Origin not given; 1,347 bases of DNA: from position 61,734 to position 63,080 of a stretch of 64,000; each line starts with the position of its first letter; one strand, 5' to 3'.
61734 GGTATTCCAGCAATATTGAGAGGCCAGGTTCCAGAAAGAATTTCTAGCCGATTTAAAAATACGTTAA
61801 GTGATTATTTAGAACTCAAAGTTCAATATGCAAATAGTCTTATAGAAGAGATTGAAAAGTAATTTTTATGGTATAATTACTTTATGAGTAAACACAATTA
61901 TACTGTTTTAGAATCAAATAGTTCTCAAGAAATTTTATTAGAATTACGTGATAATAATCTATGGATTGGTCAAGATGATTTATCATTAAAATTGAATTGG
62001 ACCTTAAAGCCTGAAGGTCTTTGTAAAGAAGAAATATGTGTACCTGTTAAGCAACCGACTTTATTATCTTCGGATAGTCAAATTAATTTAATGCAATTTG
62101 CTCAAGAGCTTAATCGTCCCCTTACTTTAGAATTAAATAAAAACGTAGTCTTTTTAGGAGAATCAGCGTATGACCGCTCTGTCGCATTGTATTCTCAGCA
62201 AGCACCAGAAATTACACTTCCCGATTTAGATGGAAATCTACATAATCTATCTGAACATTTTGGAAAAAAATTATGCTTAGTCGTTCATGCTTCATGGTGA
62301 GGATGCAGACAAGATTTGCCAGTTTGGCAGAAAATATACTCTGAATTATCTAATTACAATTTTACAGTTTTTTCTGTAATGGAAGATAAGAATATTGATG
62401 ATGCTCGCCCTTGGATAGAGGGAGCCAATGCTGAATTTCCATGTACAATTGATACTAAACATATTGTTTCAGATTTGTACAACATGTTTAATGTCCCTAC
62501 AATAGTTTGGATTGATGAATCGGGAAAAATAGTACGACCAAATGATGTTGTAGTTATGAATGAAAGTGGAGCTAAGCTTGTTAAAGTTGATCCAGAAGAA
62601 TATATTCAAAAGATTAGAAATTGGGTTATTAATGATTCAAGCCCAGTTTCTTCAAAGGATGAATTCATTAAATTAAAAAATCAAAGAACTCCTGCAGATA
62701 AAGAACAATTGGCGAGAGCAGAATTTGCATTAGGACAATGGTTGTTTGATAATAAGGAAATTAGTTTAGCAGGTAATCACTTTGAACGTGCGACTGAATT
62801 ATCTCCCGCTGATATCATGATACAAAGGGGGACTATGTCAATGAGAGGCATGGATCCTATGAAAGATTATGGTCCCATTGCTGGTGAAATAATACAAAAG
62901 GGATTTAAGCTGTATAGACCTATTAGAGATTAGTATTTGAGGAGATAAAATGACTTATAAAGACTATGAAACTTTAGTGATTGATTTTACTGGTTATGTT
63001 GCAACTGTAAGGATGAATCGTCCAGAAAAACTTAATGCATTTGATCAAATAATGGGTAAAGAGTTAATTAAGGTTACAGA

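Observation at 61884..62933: Two adjacent ORFs are one thioredoxin-fold selenoprotein with a W-U-G-C active site, extra N- and C-terminal domains, and no signal peptide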

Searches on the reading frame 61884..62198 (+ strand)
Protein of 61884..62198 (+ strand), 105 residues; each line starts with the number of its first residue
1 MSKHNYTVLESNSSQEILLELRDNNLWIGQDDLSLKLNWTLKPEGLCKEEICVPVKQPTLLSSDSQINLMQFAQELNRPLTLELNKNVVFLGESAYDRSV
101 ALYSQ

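Call 56: predict_structure(alignment_id=A4)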
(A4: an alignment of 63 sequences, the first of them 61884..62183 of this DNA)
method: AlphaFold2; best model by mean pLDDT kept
length: 100 residues; sequences in the alignment: 63
mean_pLDDT: 94.4   pTM: 0.85
mean pLDDT of the five models: 94.4, 94.1, 94.1, 93.6, 93.5
residues with pLDDT >= 90: 90; 70-90: 10; 50-70: 0; < 50: 0
segments of 3 or more residues with pLDDT < 50: none
pLDDT, mean of each block of 10 residues (from residue 1): 94 95 96 96 96 95 97 96 96 84
secondary structure, 60 per line:
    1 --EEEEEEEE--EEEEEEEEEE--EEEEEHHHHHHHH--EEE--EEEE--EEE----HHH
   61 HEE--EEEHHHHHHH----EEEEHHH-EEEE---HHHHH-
elements in order: E3-10 E13-22 E25-29 H30-37 E40-42 E45-48 E51-53 H58-61 E66-68 H69-75 E80-83 E88-91 H95-99
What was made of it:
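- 61884..62168 (+): N-terminal beta-rich domain (about aa 1-95). Cys47 (62022-62024) and Cys52 (62037-62039) sit on a beta-hairpin, in the motif W39-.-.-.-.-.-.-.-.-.4-C-x-P. AlphaFold2 pLDDT 94.4 on the window sequence itself (call 56).
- On TlpA/ResA/DsbE cytochrome-maturation thiol-disulfide oxidoreductases: It is the first beta-strand of a folded domain with pLDDT 94 (call 56).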

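Call 58: fold_search(model_id=the predicted structure, library=pdb)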
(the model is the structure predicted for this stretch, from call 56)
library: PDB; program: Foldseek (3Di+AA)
matches with E <= 10: 219; with E <= 0.001: 0
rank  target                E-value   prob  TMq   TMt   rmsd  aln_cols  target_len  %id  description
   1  4b0e_B                7.9e-02  0.66  0.40  0.41   5.3       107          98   16  Crystal structure of the Caf1A usher protein N-terminal domain from Yersinia pestis (released 2012-09-26)
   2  1ze3_D                9.0e-02  0.80  0.45  0.40   4.6       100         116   11  Crystal Structure of the Ternary Complex of FIMD (N-Terminal Domain) with FIMC and the Pilin Domain of FIMH (released 2005-06-14)
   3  3rfz_B                1.4e-01  0.54  0.38  0.08   5.9       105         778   10  Crystal structure of the FimD usher bound to its cognate FimC:FimH substrate (released 2011-06-01)
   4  4b0e_C                1.4e-01  0.51  0.39  0.42   5.2       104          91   16  Crystal structure of the Caf1A usher protein N-terminal domain from Yersinia pestis (released 2012-09-26)
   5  3bwu_D                2.0e-01  0.69  0.47  0.41   4.8       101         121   13  Crystal structure of the ternary complex of FimD (N-Terminal Domain, FimDN) with FimC and the N-terminally truncated p (released 2008-03-04)
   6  4b0e_A                2.0e-01  0.44  0.41  0.42   5.2       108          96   15  Crystal structure of the Caf1A usher protein N-terminal domain from Yersinia pestis (released 2012-09-26)
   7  4b0e_D                2.2e-01  0.41  0.38  0.38   6.0       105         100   13  Crystal structure of the Caf1A usher protein N-terminal domain from Yersinia pestis (released 2012-09-26)
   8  1zdv_MODEL_1_A        3.0e-01  0.54  0.44  0.41   4.6       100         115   11  Solution Structure of the type 1 pilus assembly platform FimD(25-139) (released 2005-06-14)
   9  3rfz_E                3.2e-01  0.23  0.34  0.07   7.1       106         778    9  Crystal structure of the FimD usher bound to its cognate FimC:FimH substrate (released 2011-06-01)
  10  8d4v_B                3.6e-01  0.09  0.25  0.26   8.9       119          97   13  Crystal Structure of Cathepsin G Inhibited by Eap2 from S. aureus (released 2022-12-21)
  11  6fan_A                3.8e-01  0.23  0.28  0.40   8.4        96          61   10  Crystal structure of putative CooT from Carboxydothermus hydrogenoformans (released 2018-11-28)
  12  6fan_C                4.6e-01  0.21  0.29  0.40   8.4        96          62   10  Crystal structure of putative CooT from Carboxydothermus hydrogenoformans (released 2018-11-28)
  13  7b0x_D                5.2e-01  0.35  0.41  0.36   5.3        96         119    8  Crystal structure of the ternary complex of the E. coli type 1 pilus proteins FimC, FimI and the N-terminal domain of  (released 2021-12-08)
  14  9i2i_B                7.6e-01  0.23  0.31  0.46   6.8        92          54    9  X-ray structure of the B1 domain of streptococcal protein G triple mutant T2Q, N8D, and N37D (GB1-QDD). (released 2025-09-03)
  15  4rd5_B                8.1e-01  0.13  0.31  0.23   7.8       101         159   12  Crystal structure of R.NgoAVII restriction endonuclease B3 domain with cognate DNA (released 2014-12-24)
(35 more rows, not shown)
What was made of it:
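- Tried and rejected: The best PDB hit was the usher N-terminal domain, at E 0.08 and TM 0.40-0.47 (call 58).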

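Call 69: search_protein_families(library=pfam, proteins=[window:61884-62198:+], max_evalue=10)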
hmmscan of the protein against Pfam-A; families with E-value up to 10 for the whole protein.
seq(105 aa): 1 family
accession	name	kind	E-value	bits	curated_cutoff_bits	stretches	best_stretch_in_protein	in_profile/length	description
PF08869.16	XisI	-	0.093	13.6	25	1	17-59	59-101/110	XisI protein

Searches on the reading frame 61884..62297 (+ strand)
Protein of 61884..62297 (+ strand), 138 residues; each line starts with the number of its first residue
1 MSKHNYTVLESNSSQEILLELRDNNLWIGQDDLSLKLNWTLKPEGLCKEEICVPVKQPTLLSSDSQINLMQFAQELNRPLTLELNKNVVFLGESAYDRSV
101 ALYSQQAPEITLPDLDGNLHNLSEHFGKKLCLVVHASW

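Call 65: search_protein_representatives(protein=window:61884-62297:+)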
Query: 138 residues. Proteins with E-value up to 0.001 (for the whole library): 536; up to 1e-10: 178; up to 1e-30: 2. The best 150 are listed.
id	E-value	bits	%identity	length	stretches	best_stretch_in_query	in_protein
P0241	2.2e-35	138.0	31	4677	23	37-68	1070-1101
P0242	2.0e-32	128.4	78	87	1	62-138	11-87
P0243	1.4e-27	112.8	39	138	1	4-138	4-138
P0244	2.2e-26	108.9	39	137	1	4-138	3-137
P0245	5.9e-26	107.5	43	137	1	16-138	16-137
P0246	7.0e-22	94.3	39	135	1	6-138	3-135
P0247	1.2e-21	93.6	44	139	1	32-138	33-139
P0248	8.4e-21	90.8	36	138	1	4-138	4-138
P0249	7.6e-20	87.7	38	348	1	8-138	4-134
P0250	8.2e-20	87.6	40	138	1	25-138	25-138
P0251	1.8e-19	86.6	33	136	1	2-138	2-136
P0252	2.1e-19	86.3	38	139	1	7-138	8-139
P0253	2.6e-19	86.0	38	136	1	1-138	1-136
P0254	5.9e-19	84.8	39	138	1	22-138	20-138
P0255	7.1e-19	84.6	37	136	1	5-138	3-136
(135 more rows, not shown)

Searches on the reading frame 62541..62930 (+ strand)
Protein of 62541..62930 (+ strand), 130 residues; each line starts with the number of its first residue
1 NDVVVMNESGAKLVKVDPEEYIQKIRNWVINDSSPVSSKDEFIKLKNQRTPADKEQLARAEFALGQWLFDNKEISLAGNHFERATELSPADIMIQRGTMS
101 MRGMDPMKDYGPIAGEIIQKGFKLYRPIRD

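Call 69: search_protein_families(library=pfam, proteins=[window:62541-62930:+], max_evalue=10)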
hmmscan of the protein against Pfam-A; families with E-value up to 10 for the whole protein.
seq(130 aa): 2 families
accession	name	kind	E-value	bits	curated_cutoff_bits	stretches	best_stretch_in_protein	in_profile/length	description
PF07719.23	TPR_2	-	0.019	15.5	27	1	59-90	2-33/34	Tetratricopeptide repeat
PF13424.12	TPR_12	-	0.21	12.3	30.1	1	52-88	39-75/77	Tetratricopeptide repeat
